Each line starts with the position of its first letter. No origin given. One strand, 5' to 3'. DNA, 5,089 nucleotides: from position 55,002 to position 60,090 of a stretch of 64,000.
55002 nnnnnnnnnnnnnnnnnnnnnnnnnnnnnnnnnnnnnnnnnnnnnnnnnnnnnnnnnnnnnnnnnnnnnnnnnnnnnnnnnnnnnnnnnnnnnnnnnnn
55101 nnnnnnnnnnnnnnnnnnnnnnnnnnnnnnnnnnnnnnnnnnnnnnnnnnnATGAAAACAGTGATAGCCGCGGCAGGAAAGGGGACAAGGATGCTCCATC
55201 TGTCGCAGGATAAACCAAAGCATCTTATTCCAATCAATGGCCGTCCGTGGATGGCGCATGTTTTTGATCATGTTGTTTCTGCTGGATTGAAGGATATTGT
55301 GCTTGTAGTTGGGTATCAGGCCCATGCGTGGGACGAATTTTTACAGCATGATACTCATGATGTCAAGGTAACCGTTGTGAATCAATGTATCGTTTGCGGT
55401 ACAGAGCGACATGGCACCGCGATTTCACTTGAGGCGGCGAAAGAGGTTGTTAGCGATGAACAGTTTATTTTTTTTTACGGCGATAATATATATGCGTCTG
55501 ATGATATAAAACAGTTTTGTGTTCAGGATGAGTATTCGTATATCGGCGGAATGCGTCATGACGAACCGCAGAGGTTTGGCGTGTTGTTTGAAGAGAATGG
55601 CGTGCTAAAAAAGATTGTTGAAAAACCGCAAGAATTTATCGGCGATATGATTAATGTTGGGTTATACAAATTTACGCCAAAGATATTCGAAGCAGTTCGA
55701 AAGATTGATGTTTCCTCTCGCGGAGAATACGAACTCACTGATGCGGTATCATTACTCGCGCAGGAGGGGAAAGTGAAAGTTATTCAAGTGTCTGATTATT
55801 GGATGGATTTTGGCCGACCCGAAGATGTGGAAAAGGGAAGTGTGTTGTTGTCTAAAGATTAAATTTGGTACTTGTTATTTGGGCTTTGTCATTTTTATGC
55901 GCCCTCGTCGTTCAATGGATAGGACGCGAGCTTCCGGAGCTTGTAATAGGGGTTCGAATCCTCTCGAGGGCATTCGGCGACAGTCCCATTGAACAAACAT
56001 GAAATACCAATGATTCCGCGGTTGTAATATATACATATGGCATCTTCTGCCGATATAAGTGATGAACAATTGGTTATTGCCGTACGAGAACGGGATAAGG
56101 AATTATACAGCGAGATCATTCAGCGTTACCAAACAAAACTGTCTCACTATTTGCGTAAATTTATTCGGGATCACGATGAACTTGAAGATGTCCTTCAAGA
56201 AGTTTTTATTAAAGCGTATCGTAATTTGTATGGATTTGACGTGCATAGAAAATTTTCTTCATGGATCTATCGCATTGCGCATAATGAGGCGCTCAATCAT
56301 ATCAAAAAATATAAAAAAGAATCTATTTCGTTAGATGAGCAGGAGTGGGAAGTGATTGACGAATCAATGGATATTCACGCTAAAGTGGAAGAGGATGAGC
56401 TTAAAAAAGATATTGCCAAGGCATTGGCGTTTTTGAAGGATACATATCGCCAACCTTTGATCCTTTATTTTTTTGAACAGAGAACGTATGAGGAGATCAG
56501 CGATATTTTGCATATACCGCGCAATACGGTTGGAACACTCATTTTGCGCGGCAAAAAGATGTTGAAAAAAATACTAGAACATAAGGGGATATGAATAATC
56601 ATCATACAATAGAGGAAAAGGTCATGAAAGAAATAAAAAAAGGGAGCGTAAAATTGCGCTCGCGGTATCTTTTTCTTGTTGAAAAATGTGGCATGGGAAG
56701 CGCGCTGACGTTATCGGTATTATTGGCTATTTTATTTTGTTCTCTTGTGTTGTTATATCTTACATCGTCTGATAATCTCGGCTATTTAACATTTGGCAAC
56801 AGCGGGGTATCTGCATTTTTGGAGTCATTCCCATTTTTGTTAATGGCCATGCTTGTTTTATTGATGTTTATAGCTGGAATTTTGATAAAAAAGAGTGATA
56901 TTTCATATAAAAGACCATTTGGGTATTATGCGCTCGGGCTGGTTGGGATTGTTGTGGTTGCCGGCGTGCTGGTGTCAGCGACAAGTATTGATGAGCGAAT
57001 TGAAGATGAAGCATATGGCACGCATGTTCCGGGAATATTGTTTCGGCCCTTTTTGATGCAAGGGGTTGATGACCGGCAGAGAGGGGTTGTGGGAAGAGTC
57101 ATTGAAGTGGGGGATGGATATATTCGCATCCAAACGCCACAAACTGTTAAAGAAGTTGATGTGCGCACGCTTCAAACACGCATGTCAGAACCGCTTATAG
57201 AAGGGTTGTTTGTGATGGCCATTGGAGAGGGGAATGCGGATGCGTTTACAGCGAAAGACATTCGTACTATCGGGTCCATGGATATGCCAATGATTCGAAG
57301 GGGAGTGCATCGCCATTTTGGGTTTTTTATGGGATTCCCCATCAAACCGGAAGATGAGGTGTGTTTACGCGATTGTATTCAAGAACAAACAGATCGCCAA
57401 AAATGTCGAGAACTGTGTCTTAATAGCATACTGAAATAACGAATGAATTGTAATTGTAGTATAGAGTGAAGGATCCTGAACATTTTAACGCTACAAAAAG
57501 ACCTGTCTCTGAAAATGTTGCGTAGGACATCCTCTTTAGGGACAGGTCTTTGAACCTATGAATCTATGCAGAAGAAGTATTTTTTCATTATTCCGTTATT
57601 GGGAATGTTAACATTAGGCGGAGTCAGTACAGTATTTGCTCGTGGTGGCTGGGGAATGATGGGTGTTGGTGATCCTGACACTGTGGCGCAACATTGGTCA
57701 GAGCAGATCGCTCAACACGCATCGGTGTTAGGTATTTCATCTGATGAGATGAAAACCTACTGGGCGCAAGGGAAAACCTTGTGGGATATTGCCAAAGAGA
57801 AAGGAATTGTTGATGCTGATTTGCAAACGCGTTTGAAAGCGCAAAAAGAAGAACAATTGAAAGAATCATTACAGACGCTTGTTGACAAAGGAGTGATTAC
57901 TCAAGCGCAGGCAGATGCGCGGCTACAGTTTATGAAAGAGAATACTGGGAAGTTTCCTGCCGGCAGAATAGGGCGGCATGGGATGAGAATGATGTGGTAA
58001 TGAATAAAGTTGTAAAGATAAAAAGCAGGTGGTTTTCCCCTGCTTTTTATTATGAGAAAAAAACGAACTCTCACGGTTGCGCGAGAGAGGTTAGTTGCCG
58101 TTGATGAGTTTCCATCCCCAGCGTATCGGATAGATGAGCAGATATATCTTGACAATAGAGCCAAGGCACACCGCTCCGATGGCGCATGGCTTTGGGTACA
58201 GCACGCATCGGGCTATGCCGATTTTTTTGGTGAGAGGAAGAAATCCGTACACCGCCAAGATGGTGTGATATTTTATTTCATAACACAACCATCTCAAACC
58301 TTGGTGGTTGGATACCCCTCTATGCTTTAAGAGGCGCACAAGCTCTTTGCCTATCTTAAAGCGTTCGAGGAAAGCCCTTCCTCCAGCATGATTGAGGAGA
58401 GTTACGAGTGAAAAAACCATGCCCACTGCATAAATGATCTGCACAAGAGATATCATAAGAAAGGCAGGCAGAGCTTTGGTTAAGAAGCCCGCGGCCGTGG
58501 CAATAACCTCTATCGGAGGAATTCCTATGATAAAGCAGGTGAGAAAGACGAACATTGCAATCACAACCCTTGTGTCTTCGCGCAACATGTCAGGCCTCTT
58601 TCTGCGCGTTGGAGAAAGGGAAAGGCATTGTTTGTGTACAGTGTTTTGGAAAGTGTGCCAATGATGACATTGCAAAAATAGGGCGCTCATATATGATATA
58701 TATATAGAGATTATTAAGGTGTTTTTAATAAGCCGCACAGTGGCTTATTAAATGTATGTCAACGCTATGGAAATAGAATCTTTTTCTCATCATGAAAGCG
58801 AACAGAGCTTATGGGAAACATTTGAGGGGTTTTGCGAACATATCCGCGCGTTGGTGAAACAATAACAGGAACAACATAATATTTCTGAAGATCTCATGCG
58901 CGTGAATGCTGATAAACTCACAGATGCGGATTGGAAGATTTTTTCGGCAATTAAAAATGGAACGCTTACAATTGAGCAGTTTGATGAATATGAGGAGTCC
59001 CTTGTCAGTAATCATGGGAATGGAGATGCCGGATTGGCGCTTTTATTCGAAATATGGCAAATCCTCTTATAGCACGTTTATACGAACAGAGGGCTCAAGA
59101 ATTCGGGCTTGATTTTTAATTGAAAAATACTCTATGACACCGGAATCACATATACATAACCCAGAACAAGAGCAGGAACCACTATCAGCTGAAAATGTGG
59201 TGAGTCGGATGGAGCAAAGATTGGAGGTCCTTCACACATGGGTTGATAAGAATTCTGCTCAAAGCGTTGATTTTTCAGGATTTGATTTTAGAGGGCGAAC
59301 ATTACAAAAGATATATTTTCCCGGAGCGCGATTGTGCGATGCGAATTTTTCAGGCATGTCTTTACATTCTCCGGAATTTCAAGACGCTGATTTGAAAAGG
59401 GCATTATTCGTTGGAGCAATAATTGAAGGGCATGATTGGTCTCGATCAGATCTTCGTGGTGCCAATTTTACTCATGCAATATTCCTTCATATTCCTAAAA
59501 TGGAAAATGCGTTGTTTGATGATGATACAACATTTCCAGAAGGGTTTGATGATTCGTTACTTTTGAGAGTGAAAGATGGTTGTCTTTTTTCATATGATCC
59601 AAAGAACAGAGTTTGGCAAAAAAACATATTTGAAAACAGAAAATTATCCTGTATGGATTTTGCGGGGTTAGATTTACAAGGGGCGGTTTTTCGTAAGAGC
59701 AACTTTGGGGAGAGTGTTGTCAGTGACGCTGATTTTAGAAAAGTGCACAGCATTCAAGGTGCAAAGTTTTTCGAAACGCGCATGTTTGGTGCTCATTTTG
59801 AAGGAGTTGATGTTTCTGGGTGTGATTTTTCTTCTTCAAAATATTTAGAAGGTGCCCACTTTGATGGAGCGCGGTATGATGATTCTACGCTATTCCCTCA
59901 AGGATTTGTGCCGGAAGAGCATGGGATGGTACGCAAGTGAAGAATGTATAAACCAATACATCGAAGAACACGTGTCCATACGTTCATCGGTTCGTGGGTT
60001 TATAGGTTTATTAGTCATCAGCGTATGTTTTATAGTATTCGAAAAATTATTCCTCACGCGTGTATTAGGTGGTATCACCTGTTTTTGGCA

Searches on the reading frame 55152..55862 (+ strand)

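Call 52: search_protein_families(library=pfam, proteins=[window:55152-55862:+], max_evalue=0.00001)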
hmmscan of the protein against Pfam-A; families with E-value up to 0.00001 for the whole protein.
window:55152-55862:+ (236 aa): 3 families
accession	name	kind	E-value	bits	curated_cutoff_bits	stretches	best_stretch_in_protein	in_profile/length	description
PF00483.29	NTP_transferase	-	1.8e-30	106.8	21.2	1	2-229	1-238/245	Nucleotidyl transferase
PF12804.13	NTP_transf_3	-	2.6e-10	41.1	27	1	4-118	2-102/160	MobA-like NTP transferase domain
PF01128.25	IspD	-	2.8e-07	31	27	0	2-90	2-81/221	2-C-methyl-D-erythritol 4-phosphate cytidylyltransferase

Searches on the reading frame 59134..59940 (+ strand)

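Call 52: search_protein_families(library=pfam, proteins=[window:59134-59940:+], max_evalue=0.00001)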
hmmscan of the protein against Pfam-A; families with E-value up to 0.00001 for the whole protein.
window:59134-59940:+ (268 aa): 4 families
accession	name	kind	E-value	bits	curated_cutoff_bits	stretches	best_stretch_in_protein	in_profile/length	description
PF00805.28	Pentapeptide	-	1.4e-20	72.9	20.2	0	85-117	1-33/40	Pentapeptide repeats (8 copies)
PF13576.12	Pentapeptide_3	-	8.8e-13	48.7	27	0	219-252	3-37/48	Pentapeptide repeats (9 copies)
PF13599.13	Pentapeptide_4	-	7.1e-12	45.7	38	0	53-112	9-68/78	Pentapeptide repeat region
PF23894.2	LD_SV2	-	7.5e-06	26.6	29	0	151-232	12-92/92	SV2A/B/C luminal domain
